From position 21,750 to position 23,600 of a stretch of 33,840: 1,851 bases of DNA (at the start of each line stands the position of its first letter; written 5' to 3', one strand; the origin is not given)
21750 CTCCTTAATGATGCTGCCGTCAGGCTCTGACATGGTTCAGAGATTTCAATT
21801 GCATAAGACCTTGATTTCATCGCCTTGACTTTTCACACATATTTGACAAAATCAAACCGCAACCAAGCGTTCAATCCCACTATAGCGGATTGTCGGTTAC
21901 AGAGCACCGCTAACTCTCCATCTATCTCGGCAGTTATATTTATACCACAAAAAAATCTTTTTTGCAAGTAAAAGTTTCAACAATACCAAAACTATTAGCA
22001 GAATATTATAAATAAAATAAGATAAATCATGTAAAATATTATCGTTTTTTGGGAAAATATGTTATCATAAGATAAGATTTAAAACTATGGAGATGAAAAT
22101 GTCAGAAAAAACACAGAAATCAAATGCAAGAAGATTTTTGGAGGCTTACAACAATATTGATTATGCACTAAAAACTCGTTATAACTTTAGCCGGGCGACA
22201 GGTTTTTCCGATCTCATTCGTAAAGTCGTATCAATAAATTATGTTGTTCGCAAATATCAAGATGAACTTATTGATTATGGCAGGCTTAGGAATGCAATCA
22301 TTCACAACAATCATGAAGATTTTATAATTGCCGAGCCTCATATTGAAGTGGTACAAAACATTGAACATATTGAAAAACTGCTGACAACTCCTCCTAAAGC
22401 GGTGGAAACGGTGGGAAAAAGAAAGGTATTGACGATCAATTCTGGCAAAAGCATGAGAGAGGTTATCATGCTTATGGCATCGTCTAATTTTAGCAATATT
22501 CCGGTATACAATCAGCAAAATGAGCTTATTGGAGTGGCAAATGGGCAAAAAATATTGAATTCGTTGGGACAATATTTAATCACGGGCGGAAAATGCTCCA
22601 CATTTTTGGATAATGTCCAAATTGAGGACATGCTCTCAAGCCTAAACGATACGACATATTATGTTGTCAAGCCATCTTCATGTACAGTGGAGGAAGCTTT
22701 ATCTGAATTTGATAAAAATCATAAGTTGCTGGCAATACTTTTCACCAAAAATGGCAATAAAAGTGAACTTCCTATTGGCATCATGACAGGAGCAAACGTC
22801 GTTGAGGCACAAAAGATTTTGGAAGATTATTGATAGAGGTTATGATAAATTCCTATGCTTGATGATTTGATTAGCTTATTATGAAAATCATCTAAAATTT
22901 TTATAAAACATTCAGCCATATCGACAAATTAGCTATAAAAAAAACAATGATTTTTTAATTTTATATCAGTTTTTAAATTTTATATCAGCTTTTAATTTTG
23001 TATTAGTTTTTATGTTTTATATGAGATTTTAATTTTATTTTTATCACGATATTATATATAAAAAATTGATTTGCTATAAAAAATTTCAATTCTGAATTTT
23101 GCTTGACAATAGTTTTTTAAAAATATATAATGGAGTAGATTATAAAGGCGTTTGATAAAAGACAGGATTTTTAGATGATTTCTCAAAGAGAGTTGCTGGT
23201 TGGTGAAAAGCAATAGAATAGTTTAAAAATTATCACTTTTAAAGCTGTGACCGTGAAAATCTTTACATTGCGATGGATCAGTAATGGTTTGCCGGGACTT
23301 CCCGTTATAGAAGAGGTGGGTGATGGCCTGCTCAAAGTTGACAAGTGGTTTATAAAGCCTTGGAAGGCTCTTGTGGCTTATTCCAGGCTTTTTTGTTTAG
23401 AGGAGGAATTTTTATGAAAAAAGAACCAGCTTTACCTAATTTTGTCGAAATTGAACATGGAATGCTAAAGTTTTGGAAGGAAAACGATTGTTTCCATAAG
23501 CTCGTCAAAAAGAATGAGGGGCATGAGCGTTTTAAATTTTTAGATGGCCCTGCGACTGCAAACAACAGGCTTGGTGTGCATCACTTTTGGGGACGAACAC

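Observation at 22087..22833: HEPN-like RNase domain fused to a CBS-pair sensor: possible ligand-gated RNase (stand-alone defence/stress effector candidate)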

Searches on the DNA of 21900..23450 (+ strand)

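Call 61: search_rna_families(source=window, start=21900, end=23450, threshold=evalue, max_evalue=1, show_alignments=1)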
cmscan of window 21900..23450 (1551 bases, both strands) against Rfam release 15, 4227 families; matches with E-value up to 1: 2.
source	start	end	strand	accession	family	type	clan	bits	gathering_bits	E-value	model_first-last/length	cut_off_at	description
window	23142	23365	+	RF00230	T-box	Cis-reg; leader;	-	64.5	93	2.6e-13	1-219/219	no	T-box leader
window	22608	22646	+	RF01829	sR6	Gene; snRNA; snoRNA; CD-box;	-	23.8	60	0.66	1-53/53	no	sR6 snoRNA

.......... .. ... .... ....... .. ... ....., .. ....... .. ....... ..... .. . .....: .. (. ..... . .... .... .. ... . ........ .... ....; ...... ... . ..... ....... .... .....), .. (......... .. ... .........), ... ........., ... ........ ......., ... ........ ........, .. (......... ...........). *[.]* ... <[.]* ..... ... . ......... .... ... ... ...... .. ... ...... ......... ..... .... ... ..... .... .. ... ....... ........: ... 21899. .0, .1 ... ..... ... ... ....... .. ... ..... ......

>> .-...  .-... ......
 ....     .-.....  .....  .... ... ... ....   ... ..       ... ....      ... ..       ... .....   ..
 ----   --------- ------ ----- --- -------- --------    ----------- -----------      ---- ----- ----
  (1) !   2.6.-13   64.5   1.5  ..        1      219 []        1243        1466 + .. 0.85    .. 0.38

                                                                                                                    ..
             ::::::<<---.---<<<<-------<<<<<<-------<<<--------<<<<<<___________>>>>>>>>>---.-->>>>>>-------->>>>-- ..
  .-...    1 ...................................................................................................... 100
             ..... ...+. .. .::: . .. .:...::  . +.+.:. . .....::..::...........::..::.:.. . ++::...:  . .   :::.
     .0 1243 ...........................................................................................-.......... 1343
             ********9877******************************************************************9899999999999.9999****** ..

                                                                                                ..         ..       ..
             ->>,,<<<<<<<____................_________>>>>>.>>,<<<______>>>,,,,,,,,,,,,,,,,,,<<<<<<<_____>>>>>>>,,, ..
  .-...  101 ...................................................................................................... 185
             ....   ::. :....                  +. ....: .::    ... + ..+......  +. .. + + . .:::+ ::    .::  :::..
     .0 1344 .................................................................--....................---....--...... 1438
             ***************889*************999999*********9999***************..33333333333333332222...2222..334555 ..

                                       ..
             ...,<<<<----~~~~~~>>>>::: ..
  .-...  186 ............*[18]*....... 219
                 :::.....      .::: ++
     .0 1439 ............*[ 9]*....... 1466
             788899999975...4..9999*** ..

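Call 100: search_rna_families(sources=[L001, L007, L013, L020, L037, L048, L054, L062, L070, L081, L091], threshold=gathering)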
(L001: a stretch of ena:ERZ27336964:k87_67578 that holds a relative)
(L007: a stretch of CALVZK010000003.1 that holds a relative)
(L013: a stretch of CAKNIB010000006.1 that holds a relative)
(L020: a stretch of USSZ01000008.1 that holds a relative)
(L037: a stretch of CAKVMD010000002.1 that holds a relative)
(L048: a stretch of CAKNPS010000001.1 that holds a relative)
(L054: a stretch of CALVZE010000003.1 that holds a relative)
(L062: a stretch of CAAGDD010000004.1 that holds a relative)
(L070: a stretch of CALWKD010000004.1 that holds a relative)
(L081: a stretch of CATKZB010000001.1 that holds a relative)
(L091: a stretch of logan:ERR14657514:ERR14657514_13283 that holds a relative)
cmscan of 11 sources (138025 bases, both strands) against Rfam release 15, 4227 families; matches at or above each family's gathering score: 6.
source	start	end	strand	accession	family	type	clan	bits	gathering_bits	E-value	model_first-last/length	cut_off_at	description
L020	5572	5837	-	RF01854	Bacteria_large_SRP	Gene;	CL00003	170.3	60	1.5e-27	1-256/256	no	Bacterial large signal recognition particle RNA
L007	5563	5828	-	RF01854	Bacteria_large_SRP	Gene;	CL00003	167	60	6.2e-27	1-256/256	no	Bacterial large signal recognition particle RNA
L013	5533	5798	-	RF01854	Bacteria_large_SRP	Gene;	CL00003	164.6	60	1.9e-26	1-256/256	no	Bacterial large signal recognition particle RNA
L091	3794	4060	-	RF01854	Bacteria_large_SRP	Gene;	CL00003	163.4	60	3.2e-26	1-256/256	no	Bacterial large signal recognition particle RNA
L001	5504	5769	-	RF01854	Bacteria_large_SRP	Gene;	CL00003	162.4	60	5e-26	1-256/256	no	Bacterial large signal recognition particle RNA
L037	5557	5822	-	RF01854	Bacteria_large_SRP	Gene;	CL00003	154.1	60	2e-24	1-256/256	no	Bacterial large signal recognition particle RNA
